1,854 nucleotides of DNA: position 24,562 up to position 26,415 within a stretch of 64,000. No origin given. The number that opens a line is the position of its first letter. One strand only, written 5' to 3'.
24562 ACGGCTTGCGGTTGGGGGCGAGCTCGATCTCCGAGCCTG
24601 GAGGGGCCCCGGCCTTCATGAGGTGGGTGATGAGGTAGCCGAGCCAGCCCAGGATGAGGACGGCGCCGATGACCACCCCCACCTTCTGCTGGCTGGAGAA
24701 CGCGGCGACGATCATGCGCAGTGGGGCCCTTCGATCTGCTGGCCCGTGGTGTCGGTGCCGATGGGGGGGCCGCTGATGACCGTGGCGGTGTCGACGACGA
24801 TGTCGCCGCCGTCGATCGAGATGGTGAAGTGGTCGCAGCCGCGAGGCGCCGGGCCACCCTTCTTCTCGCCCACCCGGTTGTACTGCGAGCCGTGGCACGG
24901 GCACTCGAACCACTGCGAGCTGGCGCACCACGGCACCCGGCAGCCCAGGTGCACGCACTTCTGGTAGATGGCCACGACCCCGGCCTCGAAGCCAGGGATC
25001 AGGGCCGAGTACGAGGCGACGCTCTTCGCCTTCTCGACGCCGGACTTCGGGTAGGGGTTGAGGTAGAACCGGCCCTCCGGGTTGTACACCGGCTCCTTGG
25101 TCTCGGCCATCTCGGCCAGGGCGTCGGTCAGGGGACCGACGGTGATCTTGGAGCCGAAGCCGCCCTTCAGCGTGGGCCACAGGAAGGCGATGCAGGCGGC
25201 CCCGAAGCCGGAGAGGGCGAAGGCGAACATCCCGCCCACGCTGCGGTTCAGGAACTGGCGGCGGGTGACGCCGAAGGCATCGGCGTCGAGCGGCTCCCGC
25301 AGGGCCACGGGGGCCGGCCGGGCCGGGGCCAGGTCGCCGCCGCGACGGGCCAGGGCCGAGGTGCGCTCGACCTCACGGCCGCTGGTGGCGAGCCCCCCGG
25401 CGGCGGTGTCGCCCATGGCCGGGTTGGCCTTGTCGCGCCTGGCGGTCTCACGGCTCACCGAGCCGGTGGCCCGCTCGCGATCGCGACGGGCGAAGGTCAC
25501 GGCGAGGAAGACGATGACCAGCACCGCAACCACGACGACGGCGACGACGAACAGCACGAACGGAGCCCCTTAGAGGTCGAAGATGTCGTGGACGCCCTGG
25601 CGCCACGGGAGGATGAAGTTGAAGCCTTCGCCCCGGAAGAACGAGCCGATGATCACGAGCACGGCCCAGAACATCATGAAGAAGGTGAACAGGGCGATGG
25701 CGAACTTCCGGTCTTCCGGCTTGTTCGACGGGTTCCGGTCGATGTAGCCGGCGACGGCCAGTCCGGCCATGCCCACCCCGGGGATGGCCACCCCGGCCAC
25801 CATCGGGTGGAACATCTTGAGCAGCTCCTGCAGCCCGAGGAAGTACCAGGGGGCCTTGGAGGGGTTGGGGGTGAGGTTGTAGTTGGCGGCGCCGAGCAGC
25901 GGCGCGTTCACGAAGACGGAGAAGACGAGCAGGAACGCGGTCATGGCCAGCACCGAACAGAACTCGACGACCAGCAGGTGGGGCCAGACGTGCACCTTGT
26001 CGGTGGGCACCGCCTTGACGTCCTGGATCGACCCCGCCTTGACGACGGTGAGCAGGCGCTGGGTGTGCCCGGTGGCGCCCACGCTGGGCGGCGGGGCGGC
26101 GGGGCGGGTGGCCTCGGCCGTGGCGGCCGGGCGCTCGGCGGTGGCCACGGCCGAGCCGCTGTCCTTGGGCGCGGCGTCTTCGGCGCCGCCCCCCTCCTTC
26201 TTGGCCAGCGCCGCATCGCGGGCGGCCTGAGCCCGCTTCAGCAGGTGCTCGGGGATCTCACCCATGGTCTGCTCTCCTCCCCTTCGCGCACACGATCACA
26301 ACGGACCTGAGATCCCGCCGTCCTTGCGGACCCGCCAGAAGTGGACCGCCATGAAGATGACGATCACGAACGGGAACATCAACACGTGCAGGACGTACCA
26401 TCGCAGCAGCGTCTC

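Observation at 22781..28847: Split-cytochrome-b complex III cluster with a built-in 2x[4Fe-4S] ferredoxin and two unknown membrane proteins, fused head-to-tail to the nuo operon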

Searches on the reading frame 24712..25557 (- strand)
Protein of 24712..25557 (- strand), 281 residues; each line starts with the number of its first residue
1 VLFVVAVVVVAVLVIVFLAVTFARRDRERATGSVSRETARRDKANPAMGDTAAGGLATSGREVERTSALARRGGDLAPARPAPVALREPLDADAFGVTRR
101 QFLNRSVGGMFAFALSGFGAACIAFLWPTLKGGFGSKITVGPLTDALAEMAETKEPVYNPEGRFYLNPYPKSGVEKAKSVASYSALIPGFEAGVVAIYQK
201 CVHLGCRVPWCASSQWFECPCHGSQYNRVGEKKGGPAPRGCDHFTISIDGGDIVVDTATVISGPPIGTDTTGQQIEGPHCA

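Call 4: search_protein_families(library=pfam, proteins=[window:24712-25557:-], max_evalue=0.01)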
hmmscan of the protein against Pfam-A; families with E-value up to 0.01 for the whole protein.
window:24712-25557:- (281 aa): 1 family
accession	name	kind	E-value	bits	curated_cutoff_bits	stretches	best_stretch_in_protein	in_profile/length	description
PF00355.32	Rieske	-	1.2e-07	32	20.3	1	191-240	33-83/88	Rieske [2Fe-2S] domain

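Call 5: search_protein_families(library=ncbifam, proteins=[window:24712-25557:-], max_evalue=0.01)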
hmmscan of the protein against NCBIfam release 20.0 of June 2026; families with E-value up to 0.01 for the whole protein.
window:24712-25557:- (281 aa): 6 families
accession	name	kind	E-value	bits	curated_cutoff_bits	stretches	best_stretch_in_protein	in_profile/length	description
NF010001.0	PRK13474.1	subfamily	4.1e-18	65.3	154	1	196-257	102-163/178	cytochrome b6-f complex iron-sulfur subunit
NF045928.1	Cytb6fFeSPetC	equivalog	6.4e-18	64.7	250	1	94-254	9-162/179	cytochrome b6-f complex iron-sulfur subunit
TIGR01416.1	Rieske_proteo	equivalog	8.8e-09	35.6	97.4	1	193-239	108-158/176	ubiquinol-cytochrome c reductase iron-sulfur subunit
NF050121.1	bc1_QcrA_actin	exception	0.00014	21.5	275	1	193-249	239-298/319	cytochrome bc1 complex Rieske iron-sulfur subunit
TIGR02694.1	arsenite_ox_S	equivalog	0.00016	21.6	95.65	1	189-248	46-107/129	arsenate reductase (azurin) small subunit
NF007422.0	PRK09965.1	equivalog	0.0035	17.4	113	1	194-258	35-101/106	bifunctional 3-phenylpropionate/cinnamic acid dioxygenase ferredoxin subunit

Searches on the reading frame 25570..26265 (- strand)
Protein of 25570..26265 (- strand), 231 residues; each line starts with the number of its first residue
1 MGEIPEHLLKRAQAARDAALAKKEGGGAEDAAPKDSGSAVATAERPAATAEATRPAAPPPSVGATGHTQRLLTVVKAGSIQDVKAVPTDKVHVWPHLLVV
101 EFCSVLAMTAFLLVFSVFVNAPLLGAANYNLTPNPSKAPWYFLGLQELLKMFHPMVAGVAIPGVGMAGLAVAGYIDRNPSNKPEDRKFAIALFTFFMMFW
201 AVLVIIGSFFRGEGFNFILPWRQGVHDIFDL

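Call 4: search_protein_families(library=pfam, proteins=[window:25570-26265:-], max_evalue=0.01)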
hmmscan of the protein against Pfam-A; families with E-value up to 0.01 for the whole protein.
window:25570-26265:- (231 aa): 1 family
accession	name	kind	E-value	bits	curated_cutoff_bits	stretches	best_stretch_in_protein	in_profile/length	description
PF00032.22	Cytochrom_B_C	-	2.2e-07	31.5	20.7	1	127-209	2-84/102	Cytochrome b(C-terminal)/b6/petD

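Call 5: search_protein_families(library=ncbifam, proteins=[window:25570-26265:-], max_evalue=0.01)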
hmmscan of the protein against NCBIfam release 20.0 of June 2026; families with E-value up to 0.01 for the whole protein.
window:25570-26265:- (231 aa): 1 family
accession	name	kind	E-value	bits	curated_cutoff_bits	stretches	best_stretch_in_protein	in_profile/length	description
NF040970.1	memb_ExtQ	equivalog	5.2e-13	49.4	150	1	95-220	6-133/134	selenite/tellurite reduction operon b-type cytochrome membrane protein ExtQ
